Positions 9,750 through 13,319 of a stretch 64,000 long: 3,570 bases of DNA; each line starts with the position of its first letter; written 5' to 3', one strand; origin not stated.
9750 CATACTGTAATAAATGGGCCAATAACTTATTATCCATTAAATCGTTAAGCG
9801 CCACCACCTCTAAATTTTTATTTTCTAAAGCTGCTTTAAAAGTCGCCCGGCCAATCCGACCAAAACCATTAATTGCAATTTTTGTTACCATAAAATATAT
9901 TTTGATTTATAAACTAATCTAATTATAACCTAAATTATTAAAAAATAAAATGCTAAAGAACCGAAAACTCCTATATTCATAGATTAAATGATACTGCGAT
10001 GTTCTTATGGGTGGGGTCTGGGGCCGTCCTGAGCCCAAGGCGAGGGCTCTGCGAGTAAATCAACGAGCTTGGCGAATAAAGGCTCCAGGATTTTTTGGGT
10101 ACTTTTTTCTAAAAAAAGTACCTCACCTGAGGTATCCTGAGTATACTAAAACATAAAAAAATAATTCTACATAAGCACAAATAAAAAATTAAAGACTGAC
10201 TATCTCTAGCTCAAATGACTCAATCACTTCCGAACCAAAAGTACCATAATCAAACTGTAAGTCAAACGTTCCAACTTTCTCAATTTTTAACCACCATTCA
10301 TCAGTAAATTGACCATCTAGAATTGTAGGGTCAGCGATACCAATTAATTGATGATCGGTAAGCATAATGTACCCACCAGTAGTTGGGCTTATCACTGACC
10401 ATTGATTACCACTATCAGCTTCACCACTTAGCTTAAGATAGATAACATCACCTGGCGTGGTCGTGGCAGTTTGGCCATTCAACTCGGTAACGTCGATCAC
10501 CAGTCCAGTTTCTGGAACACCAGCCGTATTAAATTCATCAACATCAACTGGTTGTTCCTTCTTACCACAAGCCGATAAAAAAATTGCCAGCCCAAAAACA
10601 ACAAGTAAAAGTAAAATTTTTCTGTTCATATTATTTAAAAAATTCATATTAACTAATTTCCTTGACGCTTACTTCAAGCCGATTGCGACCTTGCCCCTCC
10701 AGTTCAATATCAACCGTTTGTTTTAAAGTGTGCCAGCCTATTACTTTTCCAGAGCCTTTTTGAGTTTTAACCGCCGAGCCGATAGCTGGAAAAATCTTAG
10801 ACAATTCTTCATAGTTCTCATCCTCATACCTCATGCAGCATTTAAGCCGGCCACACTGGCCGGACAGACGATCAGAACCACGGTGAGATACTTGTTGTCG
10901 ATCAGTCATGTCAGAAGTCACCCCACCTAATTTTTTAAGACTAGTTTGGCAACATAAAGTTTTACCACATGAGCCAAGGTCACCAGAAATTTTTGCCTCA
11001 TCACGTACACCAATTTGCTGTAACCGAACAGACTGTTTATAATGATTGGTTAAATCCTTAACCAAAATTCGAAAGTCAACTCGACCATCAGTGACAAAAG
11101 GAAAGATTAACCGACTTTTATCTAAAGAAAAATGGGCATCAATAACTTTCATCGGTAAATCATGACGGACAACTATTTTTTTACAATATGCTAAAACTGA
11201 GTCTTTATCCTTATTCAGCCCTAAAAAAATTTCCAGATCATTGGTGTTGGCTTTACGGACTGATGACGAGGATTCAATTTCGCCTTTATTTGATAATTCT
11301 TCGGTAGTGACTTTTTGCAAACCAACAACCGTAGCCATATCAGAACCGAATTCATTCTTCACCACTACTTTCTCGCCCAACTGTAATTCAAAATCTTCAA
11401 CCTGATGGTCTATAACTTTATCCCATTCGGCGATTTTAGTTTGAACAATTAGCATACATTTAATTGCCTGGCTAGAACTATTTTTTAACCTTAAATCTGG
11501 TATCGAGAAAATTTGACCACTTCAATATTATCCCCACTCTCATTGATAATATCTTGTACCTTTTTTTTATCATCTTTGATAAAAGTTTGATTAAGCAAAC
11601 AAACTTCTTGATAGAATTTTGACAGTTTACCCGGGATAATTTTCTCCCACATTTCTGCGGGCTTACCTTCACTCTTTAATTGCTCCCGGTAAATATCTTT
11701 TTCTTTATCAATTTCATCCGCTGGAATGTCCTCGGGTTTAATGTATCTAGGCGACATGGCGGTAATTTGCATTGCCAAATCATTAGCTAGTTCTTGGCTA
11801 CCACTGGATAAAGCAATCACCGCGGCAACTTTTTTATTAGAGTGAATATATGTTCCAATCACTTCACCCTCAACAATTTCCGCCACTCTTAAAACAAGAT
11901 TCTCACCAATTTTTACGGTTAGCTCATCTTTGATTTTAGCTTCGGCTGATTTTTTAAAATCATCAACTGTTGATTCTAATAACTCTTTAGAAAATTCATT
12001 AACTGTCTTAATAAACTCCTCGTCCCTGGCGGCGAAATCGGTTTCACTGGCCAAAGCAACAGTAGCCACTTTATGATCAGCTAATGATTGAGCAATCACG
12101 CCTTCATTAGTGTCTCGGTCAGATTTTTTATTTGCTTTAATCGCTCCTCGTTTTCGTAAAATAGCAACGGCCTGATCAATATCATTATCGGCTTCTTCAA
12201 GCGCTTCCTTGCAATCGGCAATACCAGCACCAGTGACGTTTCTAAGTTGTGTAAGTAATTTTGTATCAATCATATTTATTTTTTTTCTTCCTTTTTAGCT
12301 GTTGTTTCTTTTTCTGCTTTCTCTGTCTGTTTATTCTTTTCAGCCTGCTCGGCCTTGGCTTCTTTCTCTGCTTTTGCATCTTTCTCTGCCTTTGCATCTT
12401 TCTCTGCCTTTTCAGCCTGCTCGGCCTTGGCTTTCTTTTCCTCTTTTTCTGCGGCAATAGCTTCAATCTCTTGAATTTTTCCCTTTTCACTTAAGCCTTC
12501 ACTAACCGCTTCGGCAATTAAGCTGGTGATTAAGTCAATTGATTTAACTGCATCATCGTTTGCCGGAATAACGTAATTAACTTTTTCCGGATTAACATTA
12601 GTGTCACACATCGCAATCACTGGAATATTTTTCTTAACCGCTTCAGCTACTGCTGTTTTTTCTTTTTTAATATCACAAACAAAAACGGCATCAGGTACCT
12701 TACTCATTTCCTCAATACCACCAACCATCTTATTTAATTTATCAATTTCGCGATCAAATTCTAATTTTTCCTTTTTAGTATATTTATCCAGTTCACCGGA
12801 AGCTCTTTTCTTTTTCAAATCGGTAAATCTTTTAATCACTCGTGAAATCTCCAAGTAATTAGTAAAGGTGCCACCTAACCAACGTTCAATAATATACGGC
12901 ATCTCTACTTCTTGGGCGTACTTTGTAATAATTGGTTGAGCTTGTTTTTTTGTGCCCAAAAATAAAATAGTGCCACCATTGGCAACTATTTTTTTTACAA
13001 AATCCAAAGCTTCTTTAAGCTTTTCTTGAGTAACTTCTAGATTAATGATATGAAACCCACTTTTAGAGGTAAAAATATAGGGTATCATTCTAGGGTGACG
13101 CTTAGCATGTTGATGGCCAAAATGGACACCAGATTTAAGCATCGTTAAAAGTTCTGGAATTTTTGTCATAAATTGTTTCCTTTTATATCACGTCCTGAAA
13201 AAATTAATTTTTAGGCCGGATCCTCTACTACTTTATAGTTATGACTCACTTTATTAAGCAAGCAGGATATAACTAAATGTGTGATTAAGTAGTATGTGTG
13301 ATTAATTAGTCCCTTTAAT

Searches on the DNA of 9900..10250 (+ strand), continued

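Call 81: search_dna_similar(query=window:9965-10155:+, collection=phages, mode=distant, max_evalue=0.01)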
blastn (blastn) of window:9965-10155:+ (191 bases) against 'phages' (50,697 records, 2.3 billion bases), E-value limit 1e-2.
No match.

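Call 86: search_with_rna_model(model_id=R1, sources=[L104, L105, L106], max_evalue=1, filters=off, show_alignments=2)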
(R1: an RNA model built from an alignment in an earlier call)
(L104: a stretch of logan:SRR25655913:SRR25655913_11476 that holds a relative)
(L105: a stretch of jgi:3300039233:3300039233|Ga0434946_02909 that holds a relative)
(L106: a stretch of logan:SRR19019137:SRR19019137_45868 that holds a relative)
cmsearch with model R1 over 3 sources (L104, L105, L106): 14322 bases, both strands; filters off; matches with E-value up to 1: 1.
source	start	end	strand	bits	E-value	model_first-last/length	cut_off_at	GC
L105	4120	4158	-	7.6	0.86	1-116/116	no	0.31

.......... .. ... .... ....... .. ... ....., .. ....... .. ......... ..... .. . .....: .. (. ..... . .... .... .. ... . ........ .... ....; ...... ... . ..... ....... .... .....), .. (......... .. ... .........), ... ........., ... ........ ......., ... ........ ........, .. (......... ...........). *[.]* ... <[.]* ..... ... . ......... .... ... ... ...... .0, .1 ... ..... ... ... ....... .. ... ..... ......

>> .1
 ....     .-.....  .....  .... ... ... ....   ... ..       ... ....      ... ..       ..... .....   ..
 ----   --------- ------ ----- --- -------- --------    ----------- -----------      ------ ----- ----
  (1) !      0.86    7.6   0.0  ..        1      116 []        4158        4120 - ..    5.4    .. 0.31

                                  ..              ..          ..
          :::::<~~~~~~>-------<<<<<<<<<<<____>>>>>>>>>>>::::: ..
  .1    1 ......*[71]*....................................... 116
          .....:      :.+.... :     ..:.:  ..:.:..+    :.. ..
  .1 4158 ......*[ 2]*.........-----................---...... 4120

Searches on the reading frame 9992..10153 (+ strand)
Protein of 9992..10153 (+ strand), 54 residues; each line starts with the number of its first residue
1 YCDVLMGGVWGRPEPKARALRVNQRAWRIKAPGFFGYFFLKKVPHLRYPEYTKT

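Call 64: find_homologous_proteins(query=window:9992-10153:+, max_evalue=10)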
Query seq(54 aa): no candidate shares three 5-residue words with the query. No homologue found.

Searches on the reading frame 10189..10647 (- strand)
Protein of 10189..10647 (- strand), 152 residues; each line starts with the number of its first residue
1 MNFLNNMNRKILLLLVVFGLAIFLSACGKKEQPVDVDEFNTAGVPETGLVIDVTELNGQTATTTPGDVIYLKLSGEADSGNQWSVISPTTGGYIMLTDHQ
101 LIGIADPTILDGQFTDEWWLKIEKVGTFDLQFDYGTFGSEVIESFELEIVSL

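Call 13: search_protein_families(library=pfam, proteins=[window:10189-10647:-])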
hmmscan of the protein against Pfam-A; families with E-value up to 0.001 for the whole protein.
window:10189-10647:- (152 aa): 1 family
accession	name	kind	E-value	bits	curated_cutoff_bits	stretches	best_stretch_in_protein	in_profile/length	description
PF09394.16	Inhibitor_I42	-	0.00024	21.7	27.2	1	65-141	4-80/91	Chagasin family peptidase inhibitor I42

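Call 17: find_encoding_contigs(protein=window:10189-10647:-, flank=3000, max_places=10)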
Protein window:10189-10647:- (152 aa): 1 contig read that carries it; 1 place shown.
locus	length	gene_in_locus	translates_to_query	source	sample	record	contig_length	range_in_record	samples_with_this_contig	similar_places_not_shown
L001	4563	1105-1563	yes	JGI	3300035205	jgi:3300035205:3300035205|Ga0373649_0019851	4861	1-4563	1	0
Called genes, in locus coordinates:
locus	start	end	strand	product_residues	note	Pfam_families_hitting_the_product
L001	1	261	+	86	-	?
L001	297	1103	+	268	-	PF04468:PSP1, PF28472:PSP1_3rd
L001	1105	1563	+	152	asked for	-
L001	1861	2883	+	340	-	PF00044:Gp_dh_N, PF02800:Gp_dh_C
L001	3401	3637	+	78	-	-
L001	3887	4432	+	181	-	-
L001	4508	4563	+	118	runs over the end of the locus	?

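Call 75: search_protein_families(library=phrogs, proteins=[window:10189-10647:-], max_evalue=0.01)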
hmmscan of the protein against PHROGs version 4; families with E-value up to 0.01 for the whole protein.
window:10189-10647:- (152 aa): 0 families

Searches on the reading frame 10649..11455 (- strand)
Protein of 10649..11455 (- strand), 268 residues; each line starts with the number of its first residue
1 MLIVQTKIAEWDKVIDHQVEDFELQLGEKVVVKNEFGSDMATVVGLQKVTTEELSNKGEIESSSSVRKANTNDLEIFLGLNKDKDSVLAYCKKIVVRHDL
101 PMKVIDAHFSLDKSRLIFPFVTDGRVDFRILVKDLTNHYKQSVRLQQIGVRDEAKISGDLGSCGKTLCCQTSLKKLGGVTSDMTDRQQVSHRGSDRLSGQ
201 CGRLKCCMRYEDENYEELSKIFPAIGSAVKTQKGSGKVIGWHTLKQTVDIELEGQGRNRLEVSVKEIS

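Call 13: search_protein_families(library=pfam, proteins=[window:10649-11455:-])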
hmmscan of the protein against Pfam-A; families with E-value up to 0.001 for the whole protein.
window:10649-11455:- (268 aa): 1 family
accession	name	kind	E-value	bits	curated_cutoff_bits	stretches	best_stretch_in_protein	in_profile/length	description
PF04468.17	PSP1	-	5.5e-22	78.3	27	1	66-148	4-86/86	PSP1 C-terminal conserved region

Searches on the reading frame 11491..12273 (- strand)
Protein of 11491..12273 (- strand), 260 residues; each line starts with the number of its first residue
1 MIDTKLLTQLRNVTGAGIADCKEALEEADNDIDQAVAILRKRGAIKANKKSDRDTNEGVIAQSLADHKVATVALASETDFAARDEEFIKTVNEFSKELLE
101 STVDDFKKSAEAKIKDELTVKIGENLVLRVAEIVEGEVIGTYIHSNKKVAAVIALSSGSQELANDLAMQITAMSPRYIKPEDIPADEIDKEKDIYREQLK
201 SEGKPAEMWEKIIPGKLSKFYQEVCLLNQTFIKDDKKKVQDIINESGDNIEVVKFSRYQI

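Call 13: search_protein_families(library=pfam, proteins=[window:11491-12273:-])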
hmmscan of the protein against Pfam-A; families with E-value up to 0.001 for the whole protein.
window:11491-12273:- (260 aa): 3 families
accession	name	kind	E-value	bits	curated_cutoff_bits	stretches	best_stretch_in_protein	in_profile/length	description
PF00889.24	EF_TS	-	3.6e-56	190.4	27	1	71-260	3-202/204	Elongation factor TS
PF22566.2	UBA_8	-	2.5e-06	27.5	26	1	3-38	3-38/46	UBA-like domain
PF25025.1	EF-Ts_N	-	3.1e-06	27.5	33.2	1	4-40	14-51/60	Elongation factor Ts, mitochondrial, N-terminal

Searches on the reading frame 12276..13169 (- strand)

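Call 13: search_protein_families(library=pfam, proteins=[window:12276-13169:-])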
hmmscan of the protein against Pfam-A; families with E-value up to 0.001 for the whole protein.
window:12276-13169:- (297 aa): 1 family
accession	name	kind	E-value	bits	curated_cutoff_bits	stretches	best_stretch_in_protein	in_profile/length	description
PF00318.25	Ribosomal_S2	-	1.4e-84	283.1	26.1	1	10-225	1-216/216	Ribosomal protein S2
